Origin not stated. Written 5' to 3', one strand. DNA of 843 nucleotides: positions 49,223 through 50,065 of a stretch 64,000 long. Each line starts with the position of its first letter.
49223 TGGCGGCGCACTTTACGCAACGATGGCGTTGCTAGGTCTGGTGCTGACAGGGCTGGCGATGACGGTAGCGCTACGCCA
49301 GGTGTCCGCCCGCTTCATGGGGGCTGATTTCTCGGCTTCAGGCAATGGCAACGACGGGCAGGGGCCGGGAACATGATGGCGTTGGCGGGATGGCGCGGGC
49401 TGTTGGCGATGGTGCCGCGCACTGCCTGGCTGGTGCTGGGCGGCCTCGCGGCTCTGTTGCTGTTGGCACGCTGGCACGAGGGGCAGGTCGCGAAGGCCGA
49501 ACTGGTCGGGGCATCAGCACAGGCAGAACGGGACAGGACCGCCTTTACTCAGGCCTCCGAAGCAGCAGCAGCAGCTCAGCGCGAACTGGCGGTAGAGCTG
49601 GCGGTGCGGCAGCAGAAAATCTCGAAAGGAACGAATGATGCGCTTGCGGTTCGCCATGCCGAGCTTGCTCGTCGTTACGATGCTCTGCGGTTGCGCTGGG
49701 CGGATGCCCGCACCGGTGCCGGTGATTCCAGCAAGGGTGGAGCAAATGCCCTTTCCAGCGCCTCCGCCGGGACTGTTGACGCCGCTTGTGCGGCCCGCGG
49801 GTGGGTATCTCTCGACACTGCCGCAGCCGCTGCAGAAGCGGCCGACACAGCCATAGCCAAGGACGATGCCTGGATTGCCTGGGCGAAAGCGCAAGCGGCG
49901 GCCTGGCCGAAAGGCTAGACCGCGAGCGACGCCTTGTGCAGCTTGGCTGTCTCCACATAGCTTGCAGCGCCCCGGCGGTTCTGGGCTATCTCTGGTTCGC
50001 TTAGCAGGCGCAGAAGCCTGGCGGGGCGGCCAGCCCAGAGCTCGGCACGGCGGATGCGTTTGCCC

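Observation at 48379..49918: Orphan phage-type lysis cassette wedged between tRNA-Pro and core genes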

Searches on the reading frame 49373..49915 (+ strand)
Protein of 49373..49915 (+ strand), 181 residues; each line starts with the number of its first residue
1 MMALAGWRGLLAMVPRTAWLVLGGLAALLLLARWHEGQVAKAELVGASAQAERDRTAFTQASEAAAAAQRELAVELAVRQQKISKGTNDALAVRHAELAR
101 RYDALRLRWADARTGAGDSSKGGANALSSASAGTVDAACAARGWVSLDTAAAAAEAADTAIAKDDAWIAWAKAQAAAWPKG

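Call 4: search_protein_families(library=pfam, proteins=[window:49373-49915:+], max_evalue=1)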
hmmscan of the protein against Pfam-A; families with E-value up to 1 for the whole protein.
window:49373-49915:+ (181 aa): 0 families

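Call 5: search_protein_families(library=phrogs, proteins=[window:49373-49915:+], max_evalue=1)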
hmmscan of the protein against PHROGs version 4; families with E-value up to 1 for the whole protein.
window:49373-49915:+ (181 aa): 0 families

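Call 10: search_protein_families(library=ncbifam, proteins=[window:49373-49915:+], max_evalue=0.01)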
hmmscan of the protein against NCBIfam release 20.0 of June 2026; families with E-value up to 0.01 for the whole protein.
window:49373-49915:+ (181 aa): 0 families

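Call 11: find_homologous_proteins(query=window:49373-49915:+, max_evalue=0.001)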
Query window:49373-49915:+ (181 aa): 123 proteins with E <= 0.001 among 8000 candidates; the best 120 are listed.
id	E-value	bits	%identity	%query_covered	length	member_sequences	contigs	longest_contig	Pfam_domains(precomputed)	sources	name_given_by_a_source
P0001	1.3e-99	349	99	100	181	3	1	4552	-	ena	-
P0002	3.3e-83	296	85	99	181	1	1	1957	-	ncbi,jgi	jgi:hypothetical protein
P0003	7.4e-48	181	60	86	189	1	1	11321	-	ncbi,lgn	-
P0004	1.1e-47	180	57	86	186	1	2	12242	-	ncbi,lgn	-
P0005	3.5e-46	175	58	99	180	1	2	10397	-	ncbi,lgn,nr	nr:hypothetical protein [Polymorphobacter sp.]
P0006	8.2e-45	171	55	99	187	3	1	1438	-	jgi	-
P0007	3.0e-44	169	58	94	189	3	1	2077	-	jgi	jgi:hypothetical protein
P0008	3.8e-44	169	58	94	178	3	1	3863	-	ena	-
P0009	6.5e-44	168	60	94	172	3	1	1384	-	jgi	jgi:hypothetical protein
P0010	6.6e-44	168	59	91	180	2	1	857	-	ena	-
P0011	7.3e-44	168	61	94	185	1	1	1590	-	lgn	-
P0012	8.3e-44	167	57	99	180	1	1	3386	-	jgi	jgi:hypothetical protein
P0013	1.3e-43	167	61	93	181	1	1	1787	-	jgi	jgi:hypothetical protein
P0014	6.1e-43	165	66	58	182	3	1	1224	-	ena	-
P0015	7.5e-43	164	61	94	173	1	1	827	-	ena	-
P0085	2.1e-34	137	49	99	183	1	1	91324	-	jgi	jgi:hypothetical protein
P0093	2.5e-33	133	51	92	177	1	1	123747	-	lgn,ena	-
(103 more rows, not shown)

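Call 14: find_related_loci(query=A1, collection=genome_contigs, flank=10000)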
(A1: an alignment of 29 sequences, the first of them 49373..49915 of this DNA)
Query A1 (181 aa) in genome_contigs; peptide patterns used: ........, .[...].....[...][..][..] (x = any residue, [..] = any of these).
42 stretches matched a pattern; 23 encode a relative of the query (tblastn E <= 1e-3); 23 distinct loci.
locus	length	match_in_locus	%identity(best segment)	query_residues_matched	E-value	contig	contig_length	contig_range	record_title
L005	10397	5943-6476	58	2-180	4e-37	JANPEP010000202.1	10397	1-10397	MAG: Polymorphobacter sp. isolate VAR_78_metabat_226 VAR_78_k141_4382615, whole genome shotgun sequence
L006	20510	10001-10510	52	11-180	3e-36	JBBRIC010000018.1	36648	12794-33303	MAG: Sphingomonadales bacterium isolate Co_metawrap_2755 Cmw_2755_k141_16278741_length_36648_cov_9.0000, whole genome sh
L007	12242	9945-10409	57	11-165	2e-31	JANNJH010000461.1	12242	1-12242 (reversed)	MAG: Sphingomonadales bacterium isolate SOY_40_concoct_249 SOY_40_k141_2422610, whole genome shotgun sequence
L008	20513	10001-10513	53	1-174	3e-29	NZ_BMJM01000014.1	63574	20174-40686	Sandarakinorhabdus glacialis strain CGMCC 1.15519 sequence14, whole genome shotgun sequence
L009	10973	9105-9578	53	10-167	2e-28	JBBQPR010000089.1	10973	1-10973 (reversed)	MAG: Sphingomonadales bacterium isolate Co_metawrap_1522 Cmw_1522_k141_3415667_length_10973_cov_22.9919, whole genome sh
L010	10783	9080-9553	53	10-167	6e-27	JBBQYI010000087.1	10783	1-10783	MAG: Sphingomonadales bacterium isolate Co_metawrap_2157 Cmw_2157_k141_11366181_length_10783_cov_18.9932, whole genome s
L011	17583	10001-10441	57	34-180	2e-26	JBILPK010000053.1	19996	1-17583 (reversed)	MAG: Polymorphobacter sp. isolate ME2018-04-11_3300037516_group8_bin16 Rohwer_bin2018_scaffold_570_c1, whole genome shot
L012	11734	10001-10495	48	1-165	2e-23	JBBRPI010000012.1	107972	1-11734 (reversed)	MAG: Sphingomonadales bacterium isolate La1_metabat2.429 LA1C_B2.429_k141_2011824L_107972_cov_26.1215, whole genome shot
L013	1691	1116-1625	51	1-170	9e-23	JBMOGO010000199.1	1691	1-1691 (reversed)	MAG: Polymorphobacter sp. isolate Deming_bin.304 contig328981, whole genome shotgun sequence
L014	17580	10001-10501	51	14-180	2e-21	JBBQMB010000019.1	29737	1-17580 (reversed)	MAG: Sphingomonadales bacterium isolate Co_metawrap_447 Cmw_447_k141_21198522_length_29737_cov_10.9456, whole genome sho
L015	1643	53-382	62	71-180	1e-18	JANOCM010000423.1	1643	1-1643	MAG: Alphaproteobacteria bacterium isolate VAR_17_metabat_392 VAR_17_k141_227745, whole genome shotgun sequence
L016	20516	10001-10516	55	8-179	6e-18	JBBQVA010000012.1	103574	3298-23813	MAG: Sphingomonadales bacterium isolate Co_metawrap_1962 Cmw_1962_k141_22182350_length_103574_cov_29.9509, whole genome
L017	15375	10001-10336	60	69-180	9e-18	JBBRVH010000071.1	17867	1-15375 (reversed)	MAG: Sphingomonadales bacterium isolate La3_metabat2.136 La3_metabat2.136_K_360611_L_17867_cov_19.3844, whole genome sho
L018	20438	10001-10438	55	35-180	1e-17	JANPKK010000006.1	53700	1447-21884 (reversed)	MAG: Alphaproteobacteria bacterium isolate VAR_61_metabat_244 VAR_61_k141_2466333, whole genome shotgun sequence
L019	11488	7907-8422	57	9-180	3e-23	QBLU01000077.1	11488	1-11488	MAG: Alphaproteobacteria bacterium isolate ULC179bin3 scaffold77_size11488, whole genome shotgun sequence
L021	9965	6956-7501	48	7-180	2e-15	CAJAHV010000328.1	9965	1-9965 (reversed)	MAG: uncultured Alphaproteobacteria bacterium isolate Loc090402-4m_bin-0301 genome assembly, contig: bin-0301:328/457, w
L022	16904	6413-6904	49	2-165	7e-15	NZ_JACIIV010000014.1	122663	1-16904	Polymorphobacter multimanifer strain DSM 102189 Ga0373304_14, whole genome shotgun sequence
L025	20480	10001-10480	59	9-165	7e-10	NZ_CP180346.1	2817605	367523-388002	MAG: Polymorphobacter sp. isolate contig_1172 chromosome, complete genome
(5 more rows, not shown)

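Call 38: find_related_loci(query=A1, collection=viral_contigs, flank=10000)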
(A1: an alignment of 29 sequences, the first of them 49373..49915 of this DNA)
Query A1 (181 aa) in viral_contigs; peptide patterns used: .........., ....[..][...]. (x = any residue, [..] = any of these).
244 stretches matched a pattern; 2 encode a relative of the query (tblastn E <= 1e-3); 2 distinct loci.
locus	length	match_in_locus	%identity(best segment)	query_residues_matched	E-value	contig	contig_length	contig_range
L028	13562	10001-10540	49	1-180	8e-29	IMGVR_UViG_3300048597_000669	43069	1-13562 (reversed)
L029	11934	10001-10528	52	13-180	3e-24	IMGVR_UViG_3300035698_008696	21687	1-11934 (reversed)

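Call 42: search_protein_families(library=phrogs, proteins=[L028:869-1420:+, L028:1719-3557:+, L028:3557-4153:+, L028:3685-4923:+, L028:4920-5348:+, L028:5348-8191:+, L028:8195-8521:+, L028:9321-9710:+, L028:11812-12480:+, L028:12477-13562:+], max_evalue=0.001)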
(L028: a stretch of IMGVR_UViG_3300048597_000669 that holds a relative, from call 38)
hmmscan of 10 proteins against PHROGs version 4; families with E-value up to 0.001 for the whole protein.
L028:869-1420:+ (183 aa): 8 families
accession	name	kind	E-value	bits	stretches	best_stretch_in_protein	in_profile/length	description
phrog_1492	-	DNA, RNA and nucleotide metabolism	4.8e-44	152.1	1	2-128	42-166/414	HNH endonuclease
phrog_59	-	DNA, RNA and nucleotide metabolism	1.4e-42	147.6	1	1-182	134-275/423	HNH endonuclease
phrog_959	-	DNA, RNA and nucleotide metabolism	2.3e-27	96.4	1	3-140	4-125/138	HNH endonuclease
phrog_99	-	DNA, RNA and nucleotide metabolism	1.5e-12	48.9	1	55-125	145-209/383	HNH endonuclease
phrog_4578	-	DNA, RNA and nucleotide metabolism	2e-10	41.7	1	71-126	10-64/130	HNH endonuclease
phrog_826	-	DNA, RNA and nucleotide metabolism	2.7e-07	31.4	1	57-126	94-163/281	HNH endonuclease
phrog_7545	-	DNA, RNA and nucleotide metabolism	1.4e-05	26.3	1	57-119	65-131/160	HNH endonuclease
phrog_1891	-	DNA, RNA and nucleotide metabolism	0.00095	19.7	0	75-116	166-207/255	HNH endonuclease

L028:1719-3557:+ (612 aa): 18 families
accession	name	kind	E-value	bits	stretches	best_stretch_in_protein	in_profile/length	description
phrog_8462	-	tail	8.1e-28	98.5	1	84-288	63-258/672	tail length tape measure protein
phrog_13338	-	unknown function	6.8e-27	95.1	1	85-285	52-252/903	-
phrog_9483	-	tail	4.1e-21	76.2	1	89-293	61-262/657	tail length tape measure protein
phrog_2276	-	tail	1.6e-20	74.4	1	24-244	26-250/673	tail length tape measure protein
phrog_10574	-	tail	2.2e-17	64.1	2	443-604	454-631/640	tail length tape measure protein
phrog_8125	-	tail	3.7e-16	60.3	1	48-255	57-252/578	tail length tape measure protein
phrog_30701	-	unknown function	5.6e-16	59.8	1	460-569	48-161/188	-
phrog_9570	-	tail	2.6e-14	54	1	32-271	46-273/689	tail length tape measure protein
phrog_2854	-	tail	2.7e-14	53.8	1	46-285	39-270/855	tail length tape measure protein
phrog_33680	-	unknown function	4.6e-13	49.2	1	110-279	333-498/726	-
phrog_12506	-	tail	4.9e-10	40.3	1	96-224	60-185/218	tail length tape measure protein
phrog_9388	-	unknown function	7e-10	39.2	1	86-256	48-213/615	-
phrog_1538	-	tail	1e-08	35.4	1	510-566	702-771/811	tail length tape measure protein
phrog_5493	-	tail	1.6e-07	31.1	1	125-224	221-317/1102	tail length tape measure protein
phrog_18863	-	unknown function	2.3e-07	30.4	1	7-237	109-334/848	-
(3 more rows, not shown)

L028:3557-4153:+ (198 aa): 1 family
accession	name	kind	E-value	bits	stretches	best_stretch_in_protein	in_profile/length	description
phrog_1302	-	tail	4.6e-17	63.2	1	18-181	15-181/201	distal tail protein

L028:3685-4923:+ (412 aa): 1 family
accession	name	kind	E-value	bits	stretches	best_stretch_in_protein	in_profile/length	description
phrog_2048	-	tail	1.8e-27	97.3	1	160-359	179-375/390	tail protein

L028:4920-5348:+ (142 aa): 1 family
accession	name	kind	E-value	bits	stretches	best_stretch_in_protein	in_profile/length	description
phrog_2134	-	unknown function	6.1e-17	62.7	1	14-141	10-134/135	-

L028:5348-8191:+ (947 aa): 2 families
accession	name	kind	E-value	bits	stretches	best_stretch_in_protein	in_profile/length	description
phrog_5616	-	tail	6.7e-95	320.1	1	14-600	6-602/873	tail fiber protein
phrog_37728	-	unknown function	9.3e-07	27.3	1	47-227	7-187/1894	-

L028:8195-8521:+ (108 aa): 0 families

L028:9321-9710:+ (129 aa): 3 families
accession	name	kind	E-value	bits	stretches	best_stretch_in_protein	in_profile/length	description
phrog_3362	-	unknown function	2.9e-32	111.9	1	1-125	1-103/106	-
phrog_31675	-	unknown function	4.5e-09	37.5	1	14-60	14-59/79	-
phrog_15183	-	unknown function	3e-05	25.5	1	17-63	40-90/102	-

L028:11812-12480:+ (222 aa): 0 families

L028:12477-13562:+ (361 aa): 9 families
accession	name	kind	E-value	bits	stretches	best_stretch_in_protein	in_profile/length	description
phrog_2439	-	transcription regulation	5.3e-92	309.5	1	1-335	5-352/367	transcriptional regulator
phrog_87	-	other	1.8e-12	48.5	1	165-235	63-136/227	metallo-protease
phrog_1914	-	unknown function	1.7e-10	41.9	1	153-267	55-178/222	-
phrog_2328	-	transcription regulation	9.5e-10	39.4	1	5-58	17-70/128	transcriptional repressor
phrog_8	-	transcription regulation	1.1e-08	35.9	1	3-74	161-227/346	transcriptional regulator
phrog_3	-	transcription regulation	6.6e-08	33.7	1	1-76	86-160/430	transcriptional repressor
phrog_4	-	transcription regulation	4.4e-07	30.2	1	2-96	135-224/400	transcriptional repressor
phrog_2967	-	transcription regulation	3e-05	24.7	1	6-69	13-76/225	transcriptional regulator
phrog_2104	-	unknown function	0.00084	20.5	0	7-45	43-81/103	-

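Call 44: search_protein_families(library=pfam, proteins=[L028:3557-4153:+, L028:3685-4923:+, L028:4920-5348:+, L028:5348-8191:+, L028:9321-9710:+, L029:10-867:+, L029:864-3701:+, L029:3692-6193:+, L029:6190-8559:+, L029:9630-10004:+], max_evalue=0.001)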
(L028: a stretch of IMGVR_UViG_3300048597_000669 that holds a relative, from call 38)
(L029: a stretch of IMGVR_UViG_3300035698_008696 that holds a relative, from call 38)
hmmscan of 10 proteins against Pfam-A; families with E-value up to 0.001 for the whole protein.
L028:3557-4153:+ (198 aa): 0 families

L028:3685-4923:+ (412 aa): 0 families

L028:4920-5348:+ (142 aa): 1 family
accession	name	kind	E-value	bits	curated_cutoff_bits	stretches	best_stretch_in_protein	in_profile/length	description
PF22262.2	DUF6950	-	3.2e-24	86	27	1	13-141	9-134/134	Domain of unknown function (DUF6950)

L028:5348-8191:+ (947 aa): 0 families

L028:9321-9710:+ (129 aa): 1 family
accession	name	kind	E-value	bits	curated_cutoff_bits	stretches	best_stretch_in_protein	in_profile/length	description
PF20137.4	DUF6527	-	1.2e-09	38.3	23.6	1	16-103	3-60/63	Family of unknown function (DUF6527)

L029:10-867:+ (285 aa): 0 families

L029:864-3701:+ (945 aa): 0 families

L029:3692-6193:+ (833 aa): 0 families

L029:6190-8559:+ (789 aa): 0 families

L029:9630-10004:+ (124 aa): 0 families

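Call 50: search_protein_families(library=pfam, proteins=[L022:428-2452:+, L022:3260-4618:+, L022:4628-6079:+, L022:6123-6422:+, L025:7225-9057:-, L025:6291-7343:-, L025:4920-6287:-, L016:9657-9953:+], max_evalue=0.001)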
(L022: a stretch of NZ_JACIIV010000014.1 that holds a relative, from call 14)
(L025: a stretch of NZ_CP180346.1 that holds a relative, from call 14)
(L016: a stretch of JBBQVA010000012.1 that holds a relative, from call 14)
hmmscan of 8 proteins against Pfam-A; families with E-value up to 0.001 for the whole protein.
L022:428-2452:+ (674 aa): 0 families

L022:3260-4618:+ (452 aa): 1 family
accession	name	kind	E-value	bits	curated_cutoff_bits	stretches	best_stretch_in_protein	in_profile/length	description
PF01513.26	NAD_kinase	-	1.6e-13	51.5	25.5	1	156-254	27-125/130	ATP-NAD kinase N-terminal domain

L022:4628-6079:+ (483 aa): 2 families
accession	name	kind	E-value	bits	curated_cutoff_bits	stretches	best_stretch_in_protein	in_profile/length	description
PF00501.34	AMP-binding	-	1.8e-60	205.2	29.9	1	16-341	4-384/384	AMP-binding enzyme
PF13193.12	AMP-binding_C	-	1.6e-12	48.6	24.5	1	397-469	2-76/76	AMP-binding enzyme C-terminal domain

L022:6123-6422:+ (99 aa): 0 families

L025:7225-9057:- (610 aa): 1 family
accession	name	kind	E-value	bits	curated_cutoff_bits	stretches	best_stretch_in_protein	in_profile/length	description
PF00496.27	SBP_bac_5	-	9.8e-69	232.7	32.4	1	144-525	2-366/368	Bacterial extracellular solute-binding proteins, family 5 Middle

L025:6291-7343:- (350 aa): 2 families
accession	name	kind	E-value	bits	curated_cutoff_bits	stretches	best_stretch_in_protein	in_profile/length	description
PF00528.27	BPD_transp_1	-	4.2e-36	124.8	26.4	1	152-348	1-183/184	Binding-protein-dependent transport system inner membrane component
PF19300.4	BPD_transp_1_N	-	1.1e-09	38.8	23.8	1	41-137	1-110/114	Binding-prot-dependent transport system membrane comp, N-term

L025:4920-6287:- (455 aa): 2 families
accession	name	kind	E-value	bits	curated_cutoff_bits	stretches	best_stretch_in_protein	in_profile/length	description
PF00528.27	BPD_transp_1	-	2.2e-34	119.2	26.4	1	264-452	1-183/184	Binding-protein-dependent transport system inner membrane component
PF12911.12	OppC_N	-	9.4e-16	57.9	23.9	1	29-81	1-53/53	N-terminal TM domain of oligopeptide transport permease C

L016:9657-9953:+ (99 aa): 0 families

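Call 62: predict_structure(alignment_id=A1)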
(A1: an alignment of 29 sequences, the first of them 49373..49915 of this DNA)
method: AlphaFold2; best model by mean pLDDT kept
length: 181 residues; sequences in the alignment: 29
mean_pLDDT: 84.1   pTM: 0.41
mean pLDDT of the five models: 84.1, 78.6, 76.9, 75.2, 72.7
residues with pLDDT >= 90: 83; 70-90: 68; 50-70: 19; < 50: 11
segments of 3 or more residues with pLDDT < 50: 121-131
pLDDT, mean of each block of 10 residues (from residue 1): 78 90 97 98 98 98 97 94 82 88 91 69 47 59 73 82 88 87 69
secondary structure, 60 per line:
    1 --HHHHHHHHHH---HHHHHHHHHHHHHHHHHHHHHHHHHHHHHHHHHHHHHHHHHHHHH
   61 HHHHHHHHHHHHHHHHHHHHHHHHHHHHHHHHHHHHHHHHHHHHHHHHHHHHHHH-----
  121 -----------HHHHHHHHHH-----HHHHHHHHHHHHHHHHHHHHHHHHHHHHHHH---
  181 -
elements in order: H3-12 H16-115 H132-141 H147-177

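Call 64: search_protein_families(library=phrogs, alignment_id=A1, max_evalue=0.05)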
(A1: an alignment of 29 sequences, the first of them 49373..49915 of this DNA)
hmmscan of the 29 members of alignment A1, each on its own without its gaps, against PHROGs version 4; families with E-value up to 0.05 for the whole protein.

A. member 1, window:49373-49915:+ (181 aa): 0 families

B. families by the number of members that match (of 29 scanned): 16 families
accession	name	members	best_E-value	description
phrog_4952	-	4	0.0012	signal peptide motif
phrog_8821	-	3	0.011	Rz-like spanin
phrog_4297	-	2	0.00011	Rz-like spanin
phrog_13678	-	2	0.0062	-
phrog_6197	-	1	0.0002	Rz-like spanin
phrog_2693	-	1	0.0064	-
phrog_22892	-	1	0.0076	Rz-like spanin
phrog_27560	-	1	0.0091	-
phrog_33917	-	1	0.011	-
phrog_3913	-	1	0.021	-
phrog_214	-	1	0.03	Rz-like spanin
phrog_739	-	1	0.035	Rz-like spanin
phrog_1152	-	1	0.037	Rz-like spanin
phrog_1026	-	1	0.037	Rz-like spanin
phrog_36970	-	1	0.046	-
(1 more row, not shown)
